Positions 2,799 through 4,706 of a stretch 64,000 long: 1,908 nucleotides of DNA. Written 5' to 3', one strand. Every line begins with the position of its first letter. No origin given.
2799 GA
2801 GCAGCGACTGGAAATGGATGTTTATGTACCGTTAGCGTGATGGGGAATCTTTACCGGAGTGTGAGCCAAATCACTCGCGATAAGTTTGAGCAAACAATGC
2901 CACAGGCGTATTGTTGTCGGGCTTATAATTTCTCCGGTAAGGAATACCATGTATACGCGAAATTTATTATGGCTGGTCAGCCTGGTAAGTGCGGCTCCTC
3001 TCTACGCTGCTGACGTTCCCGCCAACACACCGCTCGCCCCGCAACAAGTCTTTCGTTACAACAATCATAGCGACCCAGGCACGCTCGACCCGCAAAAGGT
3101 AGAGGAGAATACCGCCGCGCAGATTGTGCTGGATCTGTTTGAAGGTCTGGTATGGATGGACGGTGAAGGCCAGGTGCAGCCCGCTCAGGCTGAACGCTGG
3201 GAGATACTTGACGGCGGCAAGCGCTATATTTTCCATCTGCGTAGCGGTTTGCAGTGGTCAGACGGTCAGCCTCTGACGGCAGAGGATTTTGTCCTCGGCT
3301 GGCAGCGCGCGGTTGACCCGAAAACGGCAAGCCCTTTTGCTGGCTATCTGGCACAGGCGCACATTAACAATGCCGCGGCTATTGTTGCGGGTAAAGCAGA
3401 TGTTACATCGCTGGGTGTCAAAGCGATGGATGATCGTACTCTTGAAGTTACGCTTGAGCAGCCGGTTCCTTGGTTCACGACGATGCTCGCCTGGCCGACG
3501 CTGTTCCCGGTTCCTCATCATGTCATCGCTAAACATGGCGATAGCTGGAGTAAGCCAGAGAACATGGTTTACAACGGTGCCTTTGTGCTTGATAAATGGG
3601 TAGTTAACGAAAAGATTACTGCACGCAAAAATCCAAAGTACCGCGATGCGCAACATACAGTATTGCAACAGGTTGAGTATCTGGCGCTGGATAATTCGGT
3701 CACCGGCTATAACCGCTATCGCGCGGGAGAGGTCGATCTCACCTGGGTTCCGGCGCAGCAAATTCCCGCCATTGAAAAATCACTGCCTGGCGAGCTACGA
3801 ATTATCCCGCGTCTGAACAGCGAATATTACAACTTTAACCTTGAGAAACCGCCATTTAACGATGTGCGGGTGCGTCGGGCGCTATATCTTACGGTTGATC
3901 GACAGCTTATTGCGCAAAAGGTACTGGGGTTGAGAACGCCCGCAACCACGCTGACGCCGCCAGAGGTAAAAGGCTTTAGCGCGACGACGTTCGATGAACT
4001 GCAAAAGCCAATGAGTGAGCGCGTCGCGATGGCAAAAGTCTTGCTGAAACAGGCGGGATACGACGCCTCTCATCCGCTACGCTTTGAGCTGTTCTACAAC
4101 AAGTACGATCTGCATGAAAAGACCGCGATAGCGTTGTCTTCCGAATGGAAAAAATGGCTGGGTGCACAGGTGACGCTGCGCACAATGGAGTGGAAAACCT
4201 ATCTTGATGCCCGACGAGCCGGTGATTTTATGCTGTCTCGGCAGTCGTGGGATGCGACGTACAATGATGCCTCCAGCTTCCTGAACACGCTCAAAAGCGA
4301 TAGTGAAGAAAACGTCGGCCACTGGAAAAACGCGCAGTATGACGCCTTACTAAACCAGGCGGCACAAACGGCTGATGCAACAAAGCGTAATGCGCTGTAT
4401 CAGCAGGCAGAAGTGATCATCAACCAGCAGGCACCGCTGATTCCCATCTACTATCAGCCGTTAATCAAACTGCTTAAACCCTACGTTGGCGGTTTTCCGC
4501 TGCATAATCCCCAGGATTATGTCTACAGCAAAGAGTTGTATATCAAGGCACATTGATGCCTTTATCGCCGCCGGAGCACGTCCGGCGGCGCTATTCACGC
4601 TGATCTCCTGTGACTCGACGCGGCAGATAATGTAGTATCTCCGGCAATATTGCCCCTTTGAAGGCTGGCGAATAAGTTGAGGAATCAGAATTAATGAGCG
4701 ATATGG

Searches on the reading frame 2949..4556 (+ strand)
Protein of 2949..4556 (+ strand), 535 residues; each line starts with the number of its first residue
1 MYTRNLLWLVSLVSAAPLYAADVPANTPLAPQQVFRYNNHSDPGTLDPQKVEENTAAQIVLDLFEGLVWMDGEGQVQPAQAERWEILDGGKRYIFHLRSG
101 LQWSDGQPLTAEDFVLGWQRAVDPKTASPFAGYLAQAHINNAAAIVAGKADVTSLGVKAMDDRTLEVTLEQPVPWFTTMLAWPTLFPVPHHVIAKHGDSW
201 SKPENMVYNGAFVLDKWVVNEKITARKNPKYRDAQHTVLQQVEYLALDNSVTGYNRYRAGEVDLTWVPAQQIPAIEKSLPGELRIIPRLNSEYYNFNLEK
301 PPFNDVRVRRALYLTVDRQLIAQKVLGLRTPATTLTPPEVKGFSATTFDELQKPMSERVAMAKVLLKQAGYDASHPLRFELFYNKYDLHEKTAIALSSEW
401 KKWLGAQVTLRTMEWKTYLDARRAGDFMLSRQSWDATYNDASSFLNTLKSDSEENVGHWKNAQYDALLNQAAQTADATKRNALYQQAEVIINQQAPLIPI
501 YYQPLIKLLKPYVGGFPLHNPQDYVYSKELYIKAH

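Call 4: search_protein_families(library=ncbifam, proteins=[window:2949-4556:+])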
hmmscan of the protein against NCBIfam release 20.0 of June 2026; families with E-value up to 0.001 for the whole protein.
window:2949-4556:+ (535 aa): 11 families
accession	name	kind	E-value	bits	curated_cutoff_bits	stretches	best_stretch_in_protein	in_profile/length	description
NF007287.0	PRK09755.1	equivalog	0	1285.6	1098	1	1-535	1-535/535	ABC transporter substrate-binding protein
NF011684.0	PRK15104.1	equivalog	2.5e-167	557.9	947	1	10-534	16-542/543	oligopeptide ABC transporter substrate-binding protein OppA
NF043070.1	DppA_dipep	equivalog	4.4e-37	127.8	1005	1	35-513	31-520/535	dipeptide ABC transporter periplasmic-binding protein DppA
TIGR02294.1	nickel_nikA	equivalog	9e-36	123.4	393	1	37-513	10-483/501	nickel ABC transporter substrate-binding protein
NF045467.1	Opp4A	equivalog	1.2e-34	119.5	650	1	43-504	46-529/556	oligopeptide ABC transporter substrate-binding protein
NF045468.1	Opp5A_nikA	equivalog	3.4e-29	101.7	600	2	155-524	112-480/488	nickel ABC transporter substrate-binding protein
NF011942.0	PRK15413.1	equivalog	1.9e-28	99.5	594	1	39-515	34-495/512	glutathione ABC transporter substrate-binding protein GsiB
NF011689.0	PRK15109.1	equivalog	5.3e-27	94.7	560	1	8-502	10-509/547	ABC transporter substrate-binding protein SapA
NF047575.1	opine_bind_CntA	exception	2e-19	69.6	800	1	35-501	39-503/535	staphylopine-dependent metal ABC transporter substrate-binding lipoprotein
NF043077.1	MMSYN1_0169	equivalog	3.7e-16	58.8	650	1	158-256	261-367/896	oligopeptide ABC transporter substrate-binding protein OppA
TIGR04028.1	SBP_KPN_01854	hypoth_equivalog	2.1e-15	56.3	468.5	1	448-517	425-494/509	TIGR04028 family ABC transporter substrate-binding protein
